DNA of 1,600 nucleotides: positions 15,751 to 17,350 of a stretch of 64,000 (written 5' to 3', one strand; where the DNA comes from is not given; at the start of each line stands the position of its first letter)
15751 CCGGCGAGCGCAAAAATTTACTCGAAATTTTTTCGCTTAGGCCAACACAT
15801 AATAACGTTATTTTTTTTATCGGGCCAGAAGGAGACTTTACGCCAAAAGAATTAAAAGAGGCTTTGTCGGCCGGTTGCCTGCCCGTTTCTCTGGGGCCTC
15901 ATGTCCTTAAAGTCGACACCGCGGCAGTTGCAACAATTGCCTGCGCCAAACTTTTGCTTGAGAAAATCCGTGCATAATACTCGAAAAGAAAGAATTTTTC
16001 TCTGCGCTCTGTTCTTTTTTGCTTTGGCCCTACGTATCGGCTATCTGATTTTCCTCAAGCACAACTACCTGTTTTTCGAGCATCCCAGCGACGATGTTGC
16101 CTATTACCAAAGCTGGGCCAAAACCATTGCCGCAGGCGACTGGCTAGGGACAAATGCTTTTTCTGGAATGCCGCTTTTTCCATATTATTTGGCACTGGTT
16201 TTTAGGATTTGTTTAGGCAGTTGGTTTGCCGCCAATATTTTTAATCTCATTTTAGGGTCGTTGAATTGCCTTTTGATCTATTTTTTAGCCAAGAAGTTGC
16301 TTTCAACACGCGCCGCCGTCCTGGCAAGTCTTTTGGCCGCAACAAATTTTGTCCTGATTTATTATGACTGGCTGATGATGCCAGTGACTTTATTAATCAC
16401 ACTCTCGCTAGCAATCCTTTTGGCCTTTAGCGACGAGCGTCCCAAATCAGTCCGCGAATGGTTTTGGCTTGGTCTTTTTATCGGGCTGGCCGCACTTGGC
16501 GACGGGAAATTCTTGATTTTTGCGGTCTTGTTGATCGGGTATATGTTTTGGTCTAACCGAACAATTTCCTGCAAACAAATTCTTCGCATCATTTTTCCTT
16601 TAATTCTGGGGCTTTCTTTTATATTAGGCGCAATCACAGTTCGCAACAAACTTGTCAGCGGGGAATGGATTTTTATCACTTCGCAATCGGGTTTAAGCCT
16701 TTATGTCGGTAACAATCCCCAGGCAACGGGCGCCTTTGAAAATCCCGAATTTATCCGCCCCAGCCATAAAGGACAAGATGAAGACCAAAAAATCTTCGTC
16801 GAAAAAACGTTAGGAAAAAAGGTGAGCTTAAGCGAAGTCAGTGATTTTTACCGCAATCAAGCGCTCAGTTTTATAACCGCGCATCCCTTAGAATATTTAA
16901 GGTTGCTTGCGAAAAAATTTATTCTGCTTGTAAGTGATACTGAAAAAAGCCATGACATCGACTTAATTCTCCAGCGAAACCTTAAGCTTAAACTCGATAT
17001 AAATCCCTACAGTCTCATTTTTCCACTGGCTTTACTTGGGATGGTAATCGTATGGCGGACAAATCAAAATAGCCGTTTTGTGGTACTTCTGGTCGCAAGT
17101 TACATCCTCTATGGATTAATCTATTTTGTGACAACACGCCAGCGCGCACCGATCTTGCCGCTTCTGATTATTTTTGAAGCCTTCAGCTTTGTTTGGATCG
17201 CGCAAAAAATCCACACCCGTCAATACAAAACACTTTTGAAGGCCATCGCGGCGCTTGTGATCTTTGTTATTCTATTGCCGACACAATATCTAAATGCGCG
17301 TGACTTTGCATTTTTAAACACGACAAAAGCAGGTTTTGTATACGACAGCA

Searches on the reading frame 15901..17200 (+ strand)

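Call 51: search_protein_families(library=pfam, proteins=[window:15901-17200:+], max_evalue=1)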
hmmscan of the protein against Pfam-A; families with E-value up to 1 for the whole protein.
window:15901-17200:+ (433 aa): 1 family
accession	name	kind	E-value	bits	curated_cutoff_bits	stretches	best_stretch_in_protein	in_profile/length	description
PF13231.12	PMT_2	-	2.1e-11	44.7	26.1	1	91-226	4-141/160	Dolichyl-phosphate-mannose-protein mannosyltransferase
